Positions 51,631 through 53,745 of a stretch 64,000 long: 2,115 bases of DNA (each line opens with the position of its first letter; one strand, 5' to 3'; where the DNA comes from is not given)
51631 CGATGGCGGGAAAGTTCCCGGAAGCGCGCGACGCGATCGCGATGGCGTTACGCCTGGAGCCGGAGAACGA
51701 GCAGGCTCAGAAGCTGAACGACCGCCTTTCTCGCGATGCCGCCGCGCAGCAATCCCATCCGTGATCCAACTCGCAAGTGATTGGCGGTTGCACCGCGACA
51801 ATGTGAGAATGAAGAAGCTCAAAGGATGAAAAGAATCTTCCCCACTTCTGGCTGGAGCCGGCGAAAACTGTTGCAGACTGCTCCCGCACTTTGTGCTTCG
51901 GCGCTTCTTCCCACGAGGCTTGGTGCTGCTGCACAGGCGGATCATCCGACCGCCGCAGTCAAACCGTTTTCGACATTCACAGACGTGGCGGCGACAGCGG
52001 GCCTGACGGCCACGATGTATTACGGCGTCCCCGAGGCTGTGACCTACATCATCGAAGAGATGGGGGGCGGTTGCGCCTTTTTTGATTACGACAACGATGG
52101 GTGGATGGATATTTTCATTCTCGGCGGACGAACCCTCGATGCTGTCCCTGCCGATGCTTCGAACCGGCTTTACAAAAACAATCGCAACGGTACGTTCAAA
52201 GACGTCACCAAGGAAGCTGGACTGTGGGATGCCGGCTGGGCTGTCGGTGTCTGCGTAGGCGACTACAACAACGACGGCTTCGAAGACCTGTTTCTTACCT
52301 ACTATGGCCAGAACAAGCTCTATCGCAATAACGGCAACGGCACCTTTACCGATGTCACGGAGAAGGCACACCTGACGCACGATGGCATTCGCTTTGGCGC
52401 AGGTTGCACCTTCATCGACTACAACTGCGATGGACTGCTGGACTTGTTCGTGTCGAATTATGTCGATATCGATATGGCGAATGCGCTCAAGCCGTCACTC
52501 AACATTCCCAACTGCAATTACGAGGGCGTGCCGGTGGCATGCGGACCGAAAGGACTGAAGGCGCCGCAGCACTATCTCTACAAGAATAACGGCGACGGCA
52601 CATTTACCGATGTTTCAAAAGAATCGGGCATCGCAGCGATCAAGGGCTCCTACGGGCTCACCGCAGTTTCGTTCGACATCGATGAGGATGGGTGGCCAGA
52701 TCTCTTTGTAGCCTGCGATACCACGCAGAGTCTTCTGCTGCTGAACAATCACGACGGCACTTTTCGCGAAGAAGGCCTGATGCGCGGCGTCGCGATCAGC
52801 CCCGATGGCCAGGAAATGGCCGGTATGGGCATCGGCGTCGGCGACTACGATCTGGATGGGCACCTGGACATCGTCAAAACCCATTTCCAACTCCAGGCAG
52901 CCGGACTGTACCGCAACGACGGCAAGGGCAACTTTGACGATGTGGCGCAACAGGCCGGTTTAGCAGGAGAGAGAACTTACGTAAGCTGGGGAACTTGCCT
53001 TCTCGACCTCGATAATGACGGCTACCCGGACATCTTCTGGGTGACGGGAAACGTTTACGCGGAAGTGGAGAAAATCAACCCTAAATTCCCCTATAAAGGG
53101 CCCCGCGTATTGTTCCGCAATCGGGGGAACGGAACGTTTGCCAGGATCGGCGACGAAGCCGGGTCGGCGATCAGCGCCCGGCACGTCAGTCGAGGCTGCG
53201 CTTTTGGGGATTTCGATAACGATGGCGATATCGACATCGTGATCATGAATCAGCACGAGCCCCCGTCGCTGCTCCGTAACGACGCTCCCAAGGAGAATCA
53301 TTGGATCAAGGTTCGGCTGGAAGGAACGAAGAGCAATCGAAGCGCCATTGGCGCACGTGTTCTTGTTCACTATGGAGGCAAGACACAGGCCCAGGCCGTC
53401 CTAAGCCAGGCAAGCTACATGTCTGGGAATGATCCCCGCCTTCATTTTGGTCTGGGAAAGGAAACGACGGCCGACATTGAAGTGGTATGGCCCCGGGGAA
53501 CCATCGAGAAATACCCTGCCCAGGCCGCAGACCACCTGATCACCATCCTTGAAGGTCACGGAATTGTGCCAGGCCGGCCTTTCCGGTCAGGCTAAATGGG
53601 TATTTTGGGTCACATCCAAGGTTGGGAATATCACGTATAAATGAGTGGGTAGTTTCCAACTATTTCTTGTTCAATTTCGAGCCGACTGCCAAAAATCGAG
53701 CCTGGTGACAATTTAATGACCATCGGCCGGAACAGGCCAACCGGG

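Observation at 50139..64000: Candidate undescribed envelope system: TonB-dependent receptor + 4 TPR proteins + 2 CRTAC1 Ca-propellers + a 7-heme cytochrome c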

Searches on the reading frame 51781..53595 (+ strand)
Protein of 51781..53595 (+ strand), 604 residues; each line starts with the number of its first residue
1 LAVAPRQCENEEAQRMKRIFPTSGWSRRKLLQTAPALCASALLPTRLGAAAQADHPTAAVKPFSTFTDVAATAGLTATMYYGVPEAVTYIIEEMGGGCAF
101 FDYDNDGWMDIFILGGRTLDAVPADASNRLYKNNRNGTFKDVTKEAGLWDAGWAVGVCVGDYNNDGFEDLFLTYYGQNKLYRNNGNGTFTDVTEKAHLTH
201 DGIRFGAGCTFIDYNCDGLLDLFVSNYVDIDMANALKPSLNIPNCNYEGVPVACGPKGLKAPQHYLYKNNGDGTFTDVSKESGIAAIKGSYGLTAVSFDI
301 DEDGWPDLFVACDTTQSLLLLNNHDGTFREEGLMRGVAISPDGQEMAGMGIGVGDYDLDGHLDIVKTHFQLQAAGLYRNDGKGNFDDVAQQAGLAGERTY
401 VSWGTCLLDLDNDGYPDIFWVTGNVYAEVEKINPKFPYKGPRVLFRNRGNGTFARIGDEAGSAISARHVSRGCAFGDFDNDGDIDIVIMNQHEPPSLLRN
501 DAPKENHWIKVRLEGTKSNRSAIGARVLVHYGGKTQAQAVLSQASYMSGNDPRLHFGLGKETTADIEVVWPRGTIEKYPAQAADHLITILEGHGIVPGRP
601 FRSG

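Call 5: search_protein_families(library=pfam, proteins=[window:51781-53595:+], max_evalue=0.01)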
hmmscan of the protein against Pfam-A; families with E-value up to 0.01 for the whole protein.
window:51781-53595:+ (604 aa): 3 families
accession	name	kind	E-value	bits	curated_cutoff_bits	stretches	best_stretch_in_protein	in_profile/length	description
PF13517.12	FG-GAP_3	-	1.9e-53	179.3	26.9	6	161-224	1-61/61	FG-GAP-like repeat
PF07593.17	UnbV_ASPIC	-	8.3e-18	64.5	23.4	1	522-587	1-67/68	ASPIC and UnbV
PF01839.29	FG-GAP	-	1.9e-11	44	22.1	1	156-187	4-32/37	FG-GAP repeat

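Call 8: search_protein_families(library=ncbifam, proteins=[window:51781-53595:+], max_evalue=0.001)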
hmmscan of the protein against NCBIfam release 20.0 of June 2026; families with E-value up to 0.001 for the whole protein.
window:51781-53595:+ (604 aa): 0 families

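Call 22: search_solved_structures(query=window:51781-53595:+, max_evalue=0.01)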
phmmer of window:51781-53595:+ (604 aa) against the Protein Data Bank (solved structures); distinct sequences matched with E-value up to 0.01: 1.
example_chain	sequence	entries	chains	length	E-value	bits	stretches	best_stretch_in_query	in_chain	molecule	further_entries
9etn_A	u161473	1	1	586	8.4e-20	73.7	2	442-585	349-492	Cartilage acidic protein 1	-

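Call 82: find_related_loci(query=A5, collection=metagenome_contigs, flank=10000)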
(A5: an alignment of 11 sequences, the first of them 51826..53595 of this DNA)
Query A5 (589 aa) in metagenome_contigs; peptide patterns used: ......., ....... (x = any residue, [..] = any of these).
600 stretches matched a pattern (row limit reached: there are more); 590 encode a relative of the query (tblastn E <= 1e-3); the best 80 are kept; 80 distinct loci.
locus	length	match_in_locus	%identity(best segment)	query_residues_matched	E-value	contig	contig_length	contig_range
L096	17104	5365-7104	68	10-587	0e+0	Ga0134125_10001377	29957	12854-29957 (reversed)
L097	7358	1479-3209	67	10-587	0e+0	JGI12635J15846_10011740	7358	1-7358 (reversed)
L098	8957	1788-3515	62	11-583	0e+0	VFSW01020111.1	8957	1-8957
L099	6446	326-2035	62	16-581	0e+0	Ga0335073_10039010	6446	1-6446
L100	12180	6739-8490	60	13-589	0e+0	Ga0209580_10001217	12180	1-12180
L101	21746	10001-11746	60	11-586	0e+0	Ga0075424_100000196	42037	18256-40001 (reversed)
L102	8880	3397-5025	62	40-582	0e+0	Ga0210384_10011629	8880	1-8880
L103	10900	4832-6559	60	13-584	0e+0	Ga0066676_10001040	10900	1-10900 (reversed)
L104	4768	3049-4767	59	2-567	0e+0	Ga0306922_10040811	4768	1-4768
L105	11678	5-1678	59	30-588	0e+0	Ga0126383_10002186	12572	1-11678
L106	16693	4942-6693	58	7-584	0e+0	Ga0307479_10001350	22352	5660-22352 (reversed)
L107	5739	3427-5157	58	11-584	0e+0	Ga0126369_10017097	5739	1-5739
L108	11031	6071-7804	58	11-587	0e+0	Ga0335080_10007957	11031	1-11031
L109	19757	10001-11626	59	46-587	0e+0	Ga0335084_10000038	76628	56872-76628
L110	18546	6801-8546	57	9-589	0e+0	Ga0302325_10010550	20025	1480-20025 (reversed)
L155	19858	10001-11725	60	11-577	0e+0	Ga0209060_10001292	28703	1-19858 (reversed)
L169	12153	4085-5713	48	50-581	6e-155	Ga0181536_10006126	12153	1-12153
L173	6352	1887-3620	45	15-581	4e-154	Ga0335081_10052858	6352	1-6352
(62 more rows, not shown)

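Call 85: search_protein_families(library=pfam, proteins=[L108:8323-10251:+, L155:5643-8354:+, L155:4063-5526:-, L169:1667-3880:+, L173:1-1809:+], max_evalue=0.001)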
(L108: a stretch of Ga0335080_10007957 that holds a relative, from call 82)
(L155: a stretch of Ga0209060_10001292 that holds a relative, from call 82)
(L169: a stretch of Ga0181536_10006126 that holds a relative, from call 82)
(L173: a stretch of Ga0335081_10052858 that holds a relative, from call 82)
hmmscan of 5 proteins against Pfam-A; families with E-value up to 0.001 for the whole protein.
L108:8323-10251:+ (643 aa): 5 families
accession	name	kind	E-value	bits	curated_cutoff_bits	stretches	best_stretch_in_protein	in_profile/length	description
PF00034.26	Cytochrom_C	-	1.1e-30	107.2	21.3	3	395-474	1-89/90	Cytochrome c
PF13442.11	Cytochrome_CBB3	-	4.9e-25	88.1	27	2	564-640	2-68/68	Cytochrome C oxidase, cbb3-type, subunit III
PF14495.11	Cytochrom_C550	-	2.8e-06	27.5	27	0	394-413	25-43/136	Cytochrome c-550 domain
PF14522.11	Cytochrome_C7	-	7.5e-05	22.9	24.8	0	573-584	12-23/67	Cytochrome c7 and related cytochrome c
PF09086.16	DUF1924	-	0.0005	20.8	22.5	0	394-433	7-54/96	Domain of unknown function (DUF1924)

L155:5643-8354:+ (904 aa): 14 families
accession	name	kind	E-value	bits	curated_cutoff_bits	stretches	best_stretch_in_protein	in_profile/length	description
PF02276.23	CytoC_RC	-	5.6e-18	65.8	22.4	1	562-671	39-154/310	Photosynthetic reaction centre cytochrome C subunit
PF14522.11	Cytochrome_C7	-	1.3e-09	38.2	24.8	0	599-655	12-53/67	Cytochrome c7 and related cytochrome c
PF00515.34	TPR_1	-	2.7e-09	36.9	27.8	0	453-483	3-33/34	Tetratricopeptide repeat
PF22113.1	Mtrc-MtrF_II-IV_dom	-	7.1e-09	35.9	30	0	184-258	81-166/176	Outer membrane cytochrome MtrC/MtrF-like, domains II/IV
PF07719.23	TPR_2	-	4.1e-08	33.2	27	0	453-483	3-33/34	Tetratricopeptide repeat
PF13428.12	TPR_14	-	1.6e-06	28.6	23.5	0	455-493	5-43/44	Tetratricopeptide repeat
PF14559.12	TPR_19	-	3.1e-06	27.8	25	1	461-522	1-61/68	Tetratricopeptide repeat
PF13432.12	TPR_16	-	7.9e-06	26.6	32.7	1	456-517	2-63/65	Tetratricopeptide repeat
PF23914.1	TPR_CcmH_CycH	-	1.4e-05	25.4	42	1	454-555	53-157/158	Cytochrome c-type biogenesis protein H TPR domain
PF14537.11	Cytochrom_c3_2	-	1.7e-05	25.6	25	0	186-255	8-64/79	Cytochrome c3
PF13181.12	TPR_8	-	4.3e-05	23.8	25.7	0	453-483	3-33/34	Tetratricopeptide repeat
PF13176.12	TPR_7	-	7e-05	23.1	27.9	0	490-517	4-33/36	Tetratricopeptide repeat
PF13414.12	TPR_11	-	0.00036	20.6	26.8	0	458-499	1-42/42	TPR repeat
PF02335.20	Cytochrom_C552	-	0.00067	19.2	24.1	0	354-386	239-268/438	Cytochrome c552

L155:4063-5526:- (488 aa): 3 families
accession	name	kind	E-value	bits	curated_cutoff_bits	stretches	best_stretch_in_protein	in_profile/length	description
PF03264.19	Cytochrom_NNT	-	6.2e-11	42.8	24.1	1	111-194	10-98/174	NapC/NirT cytochrome c family, N-terminal region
PF14522.11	Cytochrome_C7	-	2.1e-09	37.5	24.8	0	429-461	43-67/67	Cytochrome c7 and related cytochrome c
PF22113.1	Mtrc-MtrF_II-IV_dom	-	2e-05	24.6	30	0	436-469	9-44/176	Outer membrane cytochrome MtrC/MtrF-like, domains II/IV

L169:1667-3880:+ (738 aa): 17 families
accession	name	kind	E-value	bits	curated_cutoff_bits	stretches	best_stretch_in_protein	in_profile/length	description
PF13432.12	TPR_16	-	1.7e-16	60.7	32.7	1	578-630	12-64/65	Tetratricopeptide repeat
PF07719.23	TPR_2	-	1.6e-14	53.2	27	1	532-562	4-34/34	Tetratricopeptide repeat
PF13414.12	TPR_11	-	2e-14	53.4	26.8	2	538-572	3-37/42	TPR repeat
PF00515.34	TPR_1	-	2.7e-12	46.4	27.8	1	532-562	4-34/34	Tetratricopeptide repeat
PF13431.12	TPR_17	-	5.8e-12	45.3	24.4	0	586-615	2-31/34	Tetratricopeptide repeat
PF14559.12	TPR_19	-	6.5e-10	39.6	25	1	613-669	7-62/68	Tetratricopeptide repeat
PF23914.1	TPR_CcmH_CycH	-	3e-09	37.3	42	2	560-663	47-154/158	Cytochrome c-type biogenesis protein H TPR domain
PF22113.1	Mtrc-MtrF_II-IV_dom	-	6.4e-09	36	30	1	82-172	80-170/176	Outer membrane cytochrome MtrC/MtrF-like, domains II/IV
PF13428.12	TPR_14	-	1.7e-08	34.8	23.5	0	598-638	2-42/44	Tetratricopeptide repeat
PF13371.12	TPR_9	-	1.7e-08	34.8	35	2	537-599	3-65/73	Tetratricopeptide repeat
PF13435.11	Cytochrome_C554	-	5.2e-08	34.2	20.8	1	86-166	2-84/84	Cytochrome c554 and c-prime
PF13181.12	TPR_8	-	5.5e-06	26.6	25.7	0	563-596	1-34/34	Tetratricopeptide repeat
PF14561.12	TPR_20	-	1.2e-05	26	25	0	615-654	6-45/90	Tetratricopeptide repeat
PF13174.12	TPR_6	-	6.5e-05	23.8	26.3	0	599-630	2-33/33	Tetratricopeptide repeat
PF14537.11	Cytochrom_c3_2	-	6.6e-05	23.7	25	0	84-169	7-68/79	Cytochrome c3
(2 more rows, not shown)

L173:1-1809:+ (603 aa): 17 families
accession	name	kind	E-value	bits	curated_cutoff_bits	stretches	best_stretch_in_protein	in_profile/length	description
PF00515.34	TPR_1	-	3.2e-18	65.1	27.8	2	395-425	4-34/34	Tetratricopeptide repeat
PF07719.23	TPR_2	-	3.5e-18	64.6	27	2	395-425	4-34/34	Tetratricopeptide repeat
PF13432.12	TPR_16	-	1.2e-14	54.9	32.7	2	440-493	11-64/65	Tetratricopeptide repeat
PF13431.12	TPR_17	-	5.6e-14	51.6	24.4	0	414-446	1-33/34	Tetratricopeptide repeat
PF13414.12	TPR_11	-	7.4e-14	51.6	26.8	1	502-542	2-42/42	TPR repeat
PF13181.12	TPR_8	-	3.8e-13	48.9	25.7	0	428-459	3-34/34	Tetratricopeptide repeat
PF14559.12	TPR_19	-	1.3e-12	48.3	25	2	403-462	2-61/68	Tetratricopeptide repeat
PF13428.12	TPR_14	-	3.1e-09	37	23.5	0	497-536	4-43/44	Tetratricopeptide repeat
PF13174.12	TPR_6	-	3.5e-09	37.1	26.3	0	462-492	2-32/33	Tetratricopeptide repeat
PF13424.12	TPR_12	-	4e-08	33.8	30.1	1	395-455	6-74/77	Tetratricopeptide repeat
PF13371.12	TPR_9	-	2e-07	31.4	35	0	472-530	7-65/73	Tetratricopeptide repeat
PF23914.1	TPR_CcmH_CycH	-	3.2e-07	30.8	42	1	388-492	45-153/158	Cytochrome c-type biogenesis protein H TPR domain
PF13374.12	TPR_10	-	0.00017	21.9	27.5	0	396-422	6-32/42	Tetratricopeptide repeat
PF13442.11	Cytochrome_CBB3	-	0.00023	21.8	27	0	78-99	3-25/68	Cytochrome C oxidase, cbb3-type, subunit III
PF14561.12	TPR_20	-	0.00054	20.7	25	0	517-550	11-44/90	Tetratricopeptide repeat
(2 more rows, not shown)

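Call 94: predict_structure(alignment_id=A6)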
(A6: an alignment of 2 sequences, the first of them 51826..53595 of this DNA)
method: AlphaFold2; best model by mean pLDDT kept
length: 589 residues; sequences in the alignment: 2
mean_pLDDT: 53.1   pTM: 0.59
mean pLDDT of the five models: 53.1, 42.4, 40.5, 39.6, 38.7
residues with pLDDT >= 90: 9; 70-90: 111; 50-70: 214; < 50: 255
segments of 3 or more residues with pLDDT < 50: 1-81, 101-111, 186-191, 213-245, 274-276, 298-302, 318-334, 353-357, 384-388, 407-426, 442-458, 475-481, 485-491, 504-507, 526-538, 576-589
pLDDT, mean of each block of 10 residues (from residue 1): 21 23 25 23 26 29 24 27 62 63 37 65 69 71 74 74 81 89 60 71 79 45 39 32 50 88 86 57 66 60 67 62 30 52 65 51 70 69 49 53 52 37 47 67 38 42 51 49 46 55 49 65 46 40 60 63 58 49 33
secondary structure, 60 per line:
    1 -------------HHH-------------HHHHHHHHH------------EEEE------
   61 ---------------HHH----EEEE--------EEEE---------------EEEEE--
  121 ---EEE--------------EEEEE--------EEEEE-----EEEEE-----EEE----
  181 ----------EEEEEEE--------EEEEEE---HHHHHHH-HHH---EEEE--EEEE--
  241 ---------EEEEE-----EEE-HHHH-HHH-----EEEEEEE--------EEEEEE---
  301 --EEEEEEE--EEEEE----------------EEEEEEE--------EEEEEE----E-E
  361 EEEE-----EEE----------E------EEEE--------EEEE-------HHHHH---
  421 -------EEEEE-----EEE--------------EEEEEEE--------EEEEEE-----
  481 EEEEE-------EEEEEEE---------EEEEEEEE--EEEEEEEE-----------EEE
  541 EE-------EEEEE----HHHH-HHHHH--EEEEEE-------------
elements in order: H30-38 E51-54 E83-86 E95-98 E114-118 E124-126 E141-145 E154-158 E164-168 E174-176 E191-197 E206-211 H215-221 E229-232 E235-238 E250-254 E260-262 H264-267 E277-283 E292-297 E303-309 E312-316 E333-339 E348-353 E360-364 E370-372 E390-393 E402-405 H413-417 E428-432 E438-440 E455-461 E470-475 E481-485 E493-499 E509-516 E519-526 E538-542 E550-554 H559-562 H564-568 E571-576

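Call 97: fold_search(model_id=the predicted structure, library=pdb)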
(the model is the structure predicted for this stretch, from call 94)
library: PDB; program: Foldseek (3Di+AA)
matches with E <= 10: 711; with E <= 0.001: 61
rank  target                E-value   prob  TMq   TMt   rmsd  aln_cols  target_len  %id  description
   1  9etn_A                5.0e-20  1.00  0.55  0.58   9.6       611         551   19  Crystal structure of murine CRTAC1 (released 2024-07-31)
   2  4up4_A                2.2e-10  1.00  0.38  0.54   5.6       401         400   18  Structure of the recombinant lectin PVL from Psathyrella velutina in complex with GlcNAcb-D-1,3Galactoside (released 2015-01-28)
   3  2bwr_A                3.3e-10  1.00  0.38  0.53   5.6       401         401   18  Crystal Structure of Psathyrella Velutina Lectin at 1.5A Resolution (released 2006-01-23)
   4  2bwm                  4.3e-10  1.00  0.38  0.53   5.6       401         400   18  1.8A CRYSTAL STRUCTURE OF of Psathyrella velutina LECTIN IN COMPLEX WITH METHYL 2-ACETAMIDO-1,2-DIDEOXY-1-SELENO-BETA-D- (released 2006-01-23)
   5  4up4_B                5.9e-10  1.00  0.38  0.54   5.7       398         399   18  Structure of the recombinant lectin PVL from Psathyrella velutina in complex with GlcNAcb-D-1,3Galactoside (released 2015-01-28)
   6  4tqj_A                5.9e-10  1.00  0.38  0.52   7.6       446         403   16  Structural basis of specific recognition of non-reducing terminal N-acetylglucosamine by an Agrocybe aegerita lection (released 2015-06-03)
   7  5mb4                  6.2e-10  1.00  0.38  0.52   7.6       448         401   17  Crystal Structure of the Psathyrella asperospora lectin PAL in complex with GlcNAc (released 2017-02-22)
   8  4tqm_A                8.6e-10  1.00  0.36  0.49   8.1       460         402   15  Structural basis of specific recognition of non-reducing terminal N-acetylglucosamine by an Agrocybe aegerita lection (released 2015-06-03)
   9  3vi3_C                1.2e-08  1.00  0.37  0.37  17.3       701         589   11  Crystal structure of alpha5beta1 integrin headpiece (ligand-free form) (released 2012-02-22)
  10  4a7y                  1.2e-08  1.00  0.47  0.33  11.3       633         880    9  Active site metal depleted aldos-2-ulose dehydratase (released 2012-03-21)
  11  9ind_A                5.2e-08  1.00  0.39  0.50   9.4       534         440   11  Integrin alpha-v beta-8 in complex with the Fab of 130H2 (released 2025-01-22)
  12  7nxd_A                6.0e-08  1.00  0.38  0.26  16.3       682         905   10  Cryo-EM structure of human integrin alpha5beta1 in the half-bent conformation (released 2021-08-25)
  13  6voa_B                7.5e-08  1.00  0.37  0.35  20.4       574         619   10  Cryo-EM structure of the BBSome-ARL6 complex (released 2020-06-24)
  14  6vbu_2                1.6e-07  1.00  0.38  0.35  19.6       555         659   10  Structure of the bovine BBSome complex (released 2020-01-29)
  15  6suf_F                8.6e-07  1.00  0.27  0.09  13.1       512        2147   13  Structure of Photorhabdus luminescens Tc holotoxin pore (released 2019-11-06)
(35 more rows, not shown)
